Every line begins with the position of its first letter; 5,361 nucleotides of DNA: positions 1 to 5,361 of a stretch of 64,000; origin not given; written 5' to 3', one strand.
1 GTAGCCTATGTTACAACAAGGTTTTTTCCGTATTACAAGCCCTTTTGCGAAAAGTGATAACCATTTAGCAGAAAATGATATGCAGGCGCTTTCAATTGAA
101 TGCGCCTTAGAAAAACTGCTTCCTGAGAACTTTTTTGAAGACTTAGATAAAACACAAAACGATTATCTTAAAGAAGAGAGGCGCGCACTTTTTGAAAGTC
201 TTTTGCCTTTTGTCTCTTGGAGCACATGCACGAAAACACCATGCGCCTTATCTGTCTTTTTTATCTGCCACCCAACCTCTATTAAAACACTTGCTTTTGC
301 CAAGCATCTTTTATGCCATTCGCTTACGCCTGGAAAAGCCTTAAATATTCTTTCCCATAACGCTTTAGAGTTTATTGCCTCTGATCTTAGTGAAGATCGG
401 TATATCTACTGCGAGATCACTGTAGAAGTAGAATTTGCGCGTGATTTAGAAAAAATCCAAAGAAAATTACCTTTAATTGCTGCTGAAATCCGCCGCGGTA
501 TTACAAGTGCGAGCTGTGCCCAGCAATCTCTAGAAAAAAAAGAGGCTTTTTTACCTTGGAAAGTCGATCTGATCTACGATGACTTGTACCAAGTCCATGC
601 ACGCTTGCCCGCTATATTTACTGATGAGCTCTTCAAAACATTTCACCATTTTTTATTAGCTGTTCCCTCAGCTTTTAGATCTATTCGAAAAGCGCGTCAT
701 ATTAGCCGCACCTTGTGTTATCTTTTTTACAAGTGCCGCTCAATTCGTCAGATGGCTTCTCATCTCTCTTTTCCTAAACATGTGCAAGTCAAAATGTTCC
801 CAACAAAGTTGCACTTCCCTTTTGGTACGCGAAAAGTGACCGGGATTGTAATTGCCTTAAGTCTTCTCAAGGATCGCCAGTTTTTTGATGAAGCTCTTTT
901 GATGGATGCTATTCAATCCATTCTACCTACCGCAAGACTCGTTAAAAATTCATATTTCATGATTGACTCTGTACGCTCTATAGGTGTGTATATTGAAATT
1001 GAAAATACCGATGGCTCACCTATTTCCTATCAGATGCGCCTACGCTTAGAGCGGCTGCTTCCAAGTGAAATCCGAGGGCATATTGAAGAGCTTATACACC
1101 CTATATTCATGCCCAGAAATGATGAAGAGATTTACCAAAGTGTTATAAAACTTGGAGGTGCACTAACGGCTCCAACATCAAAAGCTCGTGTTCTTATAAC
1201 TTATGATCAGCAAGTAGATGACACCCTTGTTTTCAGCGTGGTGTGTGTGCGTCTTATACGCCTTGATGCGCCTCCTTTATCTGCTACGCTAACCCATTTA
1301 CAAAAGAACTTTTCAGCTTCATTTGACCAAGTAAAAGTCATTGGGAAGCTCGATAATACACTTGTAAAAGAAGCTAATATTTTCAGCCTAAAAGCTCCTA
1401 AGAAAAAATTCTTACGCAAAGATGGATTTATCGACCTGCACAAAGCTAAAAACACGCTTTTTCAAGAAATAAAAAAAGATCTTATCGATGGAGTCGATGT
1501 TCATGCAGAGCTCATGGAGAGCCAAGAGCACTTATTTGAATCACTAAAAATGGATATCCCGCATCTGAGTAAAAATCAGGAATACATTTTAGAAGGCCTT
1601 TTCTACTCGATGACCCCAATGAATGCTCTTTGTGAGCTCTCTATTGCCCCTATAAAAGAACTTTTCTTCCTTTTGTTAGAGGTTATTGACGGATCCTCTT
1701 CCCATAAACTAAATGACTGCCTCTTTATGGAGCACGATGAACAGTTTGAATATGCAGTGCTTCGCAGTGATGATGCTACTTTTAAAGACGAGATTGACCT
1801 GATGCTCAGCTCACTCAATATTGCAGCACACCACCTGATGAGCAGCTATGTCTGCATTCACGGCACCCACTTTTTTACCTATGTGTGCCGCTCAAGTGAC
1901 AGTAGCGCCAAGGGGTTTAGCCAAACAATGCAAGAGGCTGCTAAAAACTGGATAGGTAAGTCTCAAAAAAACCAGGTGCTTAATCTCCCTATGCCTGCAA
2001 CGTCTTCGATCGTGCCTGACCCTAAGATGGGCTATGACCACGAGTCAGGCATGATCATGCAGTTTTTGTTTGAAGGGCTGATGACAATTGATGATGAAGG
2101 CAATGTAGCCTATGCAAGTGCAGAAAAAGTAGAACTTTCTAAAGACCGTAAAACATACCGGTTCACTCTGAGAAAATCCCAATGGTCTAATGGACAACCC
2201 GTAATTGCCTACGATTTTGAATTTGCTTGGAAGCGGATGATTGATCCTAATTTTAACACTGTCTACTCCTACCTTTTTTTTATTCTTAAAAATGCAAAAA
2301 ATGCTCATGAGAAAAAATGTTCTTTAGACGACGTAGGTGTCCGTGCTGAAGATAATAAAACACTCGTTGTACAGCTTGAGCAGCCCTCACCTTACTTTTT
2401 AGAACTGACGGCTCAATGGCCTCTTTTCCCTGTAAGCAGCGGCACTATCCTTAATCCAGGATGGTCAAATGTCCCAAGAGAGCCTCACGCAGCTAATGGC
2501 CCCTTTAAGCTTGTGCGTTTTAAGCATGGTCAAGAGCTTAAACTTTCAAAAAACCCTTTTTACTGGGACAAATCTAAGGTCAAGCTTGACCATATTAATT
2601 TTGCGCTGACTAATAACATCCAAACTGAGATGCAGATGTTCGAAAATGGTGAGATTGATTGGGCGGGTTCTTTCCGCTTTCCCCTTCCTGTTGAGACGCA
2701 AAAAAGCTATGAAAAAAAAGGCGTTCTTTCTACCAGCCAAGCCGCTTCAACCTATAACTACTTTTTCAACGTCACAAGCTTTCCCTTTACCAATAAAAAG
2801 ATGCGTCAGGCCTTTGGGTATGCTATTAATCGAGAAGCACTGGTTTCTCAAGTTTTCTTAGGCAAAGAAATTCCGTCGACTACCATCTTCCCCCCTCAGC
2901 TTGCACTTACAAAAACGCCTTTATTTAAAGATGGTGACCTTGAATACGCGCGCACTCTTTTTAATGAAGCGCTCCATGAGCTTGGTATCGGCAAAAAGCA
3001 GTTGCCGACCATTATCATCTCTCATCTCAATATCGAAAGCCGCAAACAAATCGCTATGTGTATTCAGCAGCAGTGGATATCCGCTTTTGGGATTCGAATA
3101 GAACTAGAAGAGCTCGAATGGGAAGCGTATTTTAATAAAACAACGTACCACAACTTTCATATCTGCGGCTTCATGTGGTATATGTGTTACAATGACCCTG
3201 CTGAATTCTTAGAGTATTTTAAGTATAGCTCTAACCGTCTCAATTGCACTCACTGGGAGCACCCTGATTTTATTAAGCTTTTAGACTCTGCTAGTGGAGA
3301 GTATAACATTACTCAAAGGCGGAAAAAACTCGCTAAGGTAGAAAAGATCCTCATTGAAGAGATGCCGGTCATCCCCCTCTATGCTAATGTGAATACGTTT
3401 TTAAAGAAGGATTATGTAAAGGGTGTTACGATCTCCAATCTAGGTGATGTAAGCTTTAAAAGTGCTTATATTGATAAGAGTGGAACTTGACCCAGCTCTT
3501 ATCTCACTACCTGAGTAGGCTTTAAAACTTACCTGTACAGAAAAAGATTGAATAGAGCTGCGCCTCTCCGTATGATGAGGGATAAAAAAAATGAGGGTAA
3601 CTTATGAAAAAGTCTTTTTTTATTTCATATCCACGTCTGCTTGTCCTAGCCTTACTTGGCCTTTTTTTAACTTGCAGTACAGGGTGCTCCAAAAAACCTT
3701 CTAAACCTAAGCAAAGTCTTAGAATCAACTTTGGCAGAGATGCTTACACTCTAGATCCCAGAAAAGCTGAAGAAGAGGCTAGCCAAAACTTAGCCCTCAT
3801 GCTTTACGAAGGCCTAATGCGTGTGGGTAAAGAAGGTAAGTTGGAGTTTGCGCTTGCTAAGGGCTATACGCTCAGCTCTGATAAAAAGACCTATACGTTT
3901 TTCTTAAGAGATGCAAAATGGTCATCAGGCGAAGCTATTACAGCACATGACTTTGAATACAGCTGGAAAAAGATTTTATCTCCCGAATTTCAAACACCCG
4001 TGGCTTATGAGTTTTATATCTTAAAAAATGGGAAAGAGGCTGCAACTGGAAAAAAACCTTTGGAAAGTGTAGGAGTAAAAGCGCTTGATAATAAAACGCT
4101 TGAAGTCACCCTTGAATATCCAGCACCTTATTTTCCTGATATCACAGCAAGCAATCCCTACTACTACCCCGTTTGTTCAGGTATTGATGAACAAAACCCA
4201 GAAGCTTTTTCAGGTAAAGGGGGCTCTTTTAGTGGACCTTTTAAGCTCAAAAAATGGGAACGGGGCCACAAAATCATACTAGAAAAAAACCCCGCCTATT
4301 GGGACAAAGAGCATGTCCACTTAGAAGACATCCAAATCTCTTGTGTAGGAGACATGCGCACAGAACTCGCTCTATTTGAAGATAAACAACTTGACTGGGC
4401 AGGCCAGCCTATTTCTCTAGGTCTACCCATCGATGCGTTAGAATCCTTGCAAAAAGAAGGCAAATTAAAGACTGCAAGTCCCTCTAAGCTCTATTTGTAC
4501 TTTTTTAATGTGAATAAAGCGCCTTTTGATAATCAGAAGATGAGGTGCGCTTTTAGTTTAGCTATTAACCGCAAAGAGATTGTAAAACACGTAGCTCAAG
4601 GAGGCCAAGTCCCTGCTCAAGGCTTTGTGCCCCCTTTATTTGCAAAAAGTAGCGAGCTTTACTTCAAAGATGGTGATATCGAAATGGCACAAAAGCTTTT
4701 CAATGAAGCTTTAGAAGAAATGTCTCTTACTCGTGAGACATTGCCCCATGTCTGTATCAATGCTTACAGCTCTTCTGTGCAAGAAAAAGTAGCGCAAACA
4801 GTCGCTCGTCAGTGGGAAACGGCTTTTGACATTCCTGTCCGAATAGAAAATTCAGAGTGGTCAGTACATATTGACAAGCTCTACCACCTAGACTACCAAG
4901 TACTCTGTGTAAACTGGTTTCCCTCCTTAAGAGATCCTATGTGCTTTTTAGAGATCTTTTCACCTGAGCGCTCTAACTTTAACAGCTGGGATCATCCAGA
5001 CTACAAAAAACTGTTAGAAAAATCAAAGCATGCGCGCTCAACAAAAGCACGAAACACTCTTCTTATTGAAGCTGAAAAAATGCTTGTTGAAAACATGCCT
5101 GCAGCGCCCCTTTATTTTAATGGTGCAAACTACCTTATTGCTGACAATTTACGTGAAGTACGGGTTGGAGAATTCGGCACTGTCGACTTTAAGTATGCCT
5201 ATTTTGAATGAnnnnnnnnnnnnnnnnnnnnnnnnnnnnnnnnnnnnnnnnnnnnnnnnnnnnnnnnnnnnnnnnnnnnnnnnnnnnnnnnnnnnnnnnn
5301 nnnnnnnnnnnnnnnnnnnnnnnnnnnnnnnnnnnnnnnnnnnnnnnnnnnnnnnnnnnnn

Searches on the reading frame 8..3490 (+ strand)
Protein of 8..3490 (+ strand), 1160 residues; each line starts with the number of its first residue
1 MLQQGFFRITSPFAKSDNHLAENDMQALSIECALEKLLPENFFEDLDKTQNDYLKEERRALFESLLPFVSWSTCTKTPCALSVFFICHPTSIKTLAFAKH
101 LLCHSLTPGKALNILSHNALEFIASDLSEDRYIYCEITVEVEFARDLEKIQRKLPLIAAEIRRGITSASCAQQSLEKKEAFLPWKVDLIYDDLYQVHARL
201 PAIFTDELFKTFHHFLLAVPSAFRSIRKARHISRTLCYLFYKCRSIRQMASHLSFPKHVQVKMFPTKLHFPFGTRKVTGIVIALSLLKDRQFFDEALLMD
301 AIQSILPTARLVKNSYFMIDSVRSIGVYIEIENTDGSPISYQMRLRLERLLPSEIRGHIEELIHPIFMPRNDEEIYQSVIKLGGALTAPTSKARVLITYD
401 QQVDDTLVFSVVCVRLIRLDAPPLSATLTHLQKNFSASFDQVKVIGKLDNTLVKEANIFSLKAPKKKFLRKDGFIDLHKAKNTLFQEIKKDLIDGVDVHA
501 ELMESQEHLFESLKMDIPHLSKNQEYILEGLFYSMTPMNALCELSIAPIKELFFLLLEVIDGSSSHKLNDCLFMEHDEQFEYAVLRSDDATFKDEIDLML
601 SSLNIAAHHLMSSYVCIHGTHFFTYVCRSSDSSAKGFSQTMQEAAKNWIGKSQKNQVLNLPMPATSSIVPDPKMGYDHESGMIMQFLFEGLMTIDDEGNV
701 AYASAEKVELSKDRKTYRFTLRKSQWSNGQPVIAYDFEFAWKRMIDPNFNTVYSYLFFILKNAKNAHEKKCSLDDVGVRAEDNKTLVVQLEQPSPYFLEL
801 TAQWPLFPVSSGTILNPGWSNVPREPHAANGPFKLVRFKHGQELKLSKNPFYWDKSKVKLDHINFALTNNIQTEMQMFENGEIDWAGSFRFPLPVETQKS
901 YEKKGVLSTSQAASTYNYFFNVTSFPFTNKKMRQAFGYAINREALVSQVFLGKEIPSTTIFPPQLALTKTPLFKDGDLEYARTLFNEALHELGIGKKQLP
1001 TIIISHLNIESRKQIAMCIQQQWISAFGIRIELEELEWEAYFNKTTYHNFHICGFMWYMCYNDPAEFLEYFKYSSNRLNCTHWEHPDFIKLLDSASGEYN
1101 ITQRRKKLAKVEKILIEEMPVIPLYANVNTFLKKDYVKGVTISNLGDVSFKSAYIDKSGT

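Call 61: search_protein_families(library=ncbifam, proteins=[window:8-3490:+], max_evalue=0.00001)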
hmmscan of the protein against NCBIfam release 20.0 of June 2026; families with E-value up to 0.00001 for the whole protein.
window:8-3490:+ (1160 aa): 10 families
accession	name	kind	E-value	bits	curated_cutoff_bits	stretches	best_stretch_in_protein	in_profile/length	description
NF011684.0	PRK15104.1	equivalog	1.7e-58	198.7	947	1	682-1155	64-540/543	oligopeptide ABC transporter substrate-binding protein OppA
NF007287.0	PRK09755.1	equivalog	1.7e-54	185.6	1098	1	671-1155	47-532/535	ABC transporter substrate-binding protein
NF045467.1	Opp4A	equivalog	2.2e-32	112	650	1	635-1149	12-550/556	oligopeptide ABC transporter substrate-binding protein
TIGR02294.1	nickel_nikA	equivalog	7.1e-32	110.6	393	1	675-1139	23-485/501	nickel ABC transporter substrate-binding protein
NF011942.0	PRK15413.1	equivalog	2.1e-25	89.4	594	1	671-1033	42-380/512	glutathione ABC transporter substrate-binding protein GsiB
NF043070.1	DppA_dipep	equivalog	2e-20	72.9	1005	1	699-1155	73-534/535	dipeptide ABC transporter periplasmic-binding protein DppA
NF011689.0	PRK15109.1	equivalog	3.9e-20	72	560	1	704-1157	83-540/547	ABC transporter substrate-binding protein SapA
NF045468.1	Opp5A_nikA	equivalog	3.3e-19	68.7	600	1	784-1117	122-449/488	nickel ABC transporter substrate-binding protein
NF047575.1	opine_bind_CntA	exception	1.1e-14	53.9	800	1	687-1140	65-518/535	staphylopine-dependent metal ABC transporter substrate-binding lipoprotein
TIGR04028.1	SBP_KPN_01854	hypoth_equivalog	1e-06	27.6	468.5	1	782-1156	115-509/509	TIGR04028 family ABC transporter substrate-binding protein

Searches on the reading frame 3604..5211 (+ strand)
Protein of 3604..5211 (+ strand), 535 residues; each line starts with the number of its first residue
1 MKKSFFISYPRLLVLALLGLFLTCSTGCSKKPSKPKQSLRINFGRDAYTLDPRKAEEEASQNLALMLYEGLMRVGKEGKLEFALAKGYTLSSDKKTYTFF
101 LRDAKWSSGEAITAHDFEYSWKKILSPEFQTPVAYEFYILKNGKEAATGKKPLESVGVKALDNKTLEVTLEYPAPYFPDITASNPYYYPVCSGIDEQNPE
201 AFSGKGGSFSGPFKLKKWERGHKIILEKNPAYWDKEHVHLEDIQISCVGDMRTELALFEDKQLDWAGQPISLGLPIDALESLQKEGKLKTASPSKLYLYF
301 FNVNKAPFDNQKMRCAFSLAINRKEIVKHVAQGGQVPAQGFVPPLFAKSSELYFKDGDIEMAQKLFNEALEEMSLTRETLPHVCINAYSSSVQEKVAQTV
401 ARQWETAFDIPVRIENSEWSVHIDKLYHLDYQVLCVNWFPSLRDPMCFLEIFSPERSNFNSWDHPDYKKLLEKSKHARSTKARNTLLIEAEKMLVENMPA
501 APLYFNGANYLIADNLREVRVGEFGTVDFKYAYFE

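Call 61: search_protein_families(library=ncbifam, proteins=[window:3604-5211:+], max_evalue=0.00001)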
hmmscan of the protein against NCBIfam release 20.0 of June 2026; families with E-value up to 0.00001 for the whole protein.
window:3604-5211:+ (535 aa): 10 families
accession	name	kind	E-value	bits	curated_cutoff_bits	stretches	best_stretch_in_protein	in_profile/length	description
NF011684.0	PRK15104.1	equivalog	6e-65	220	947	1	36-511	38-516/543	oligopeptide ABC transporter substrate-binding protein OppA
NF007287.0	PRK09755.1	equivalog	4.8e-51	174.2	1098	1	30-508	26-505/535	ABC transporter substrate-binding protein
TIGR02294.1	nickel_nikA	equivalog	9.2e-28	97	393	1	37-452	6-414/501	nickel ABC transporter substrate-binding protein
NF011942.0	PRK15413.1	equivalog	1.6e-27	96.4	594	1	31-370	22-342/512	glutathione ABC transporter substrate-binding protein GsiB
NF045467.1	Opp4A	equivalog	2.1e-25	89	650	1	50-369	49-378/556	oligopeptide ABC transporter substrate-binding protein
NF045468.1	Opp5A_nikA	equivalog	4.8e-23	81.4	600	1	210-369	161-316/488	nickel ABC transporter substrate-binding protein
NF043070.1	DppA_dipep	equivalog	3.9e-20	71.9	1005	1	78-501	72-501/535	dipeptide ABC transporter periplasmic-binding protein DppA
NF047575.1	opine_bind_CntA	exception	7.5e-13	47.9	800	1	14-369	12-358/535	staphylopine-dependent metal ABC transporter substrate-binding lipoprotein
NF011689.0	PRK15109.1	equivalog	1.4e-12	47.1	560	1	61-508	59-512/547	ABC transporter substrate-binding protein SapA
NF043077.1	MMSYN1_0169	equivalog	4.4e-06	25.4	650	0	160-250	262-360/896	oligopeptide ABC transporter substrate-binding protein OppA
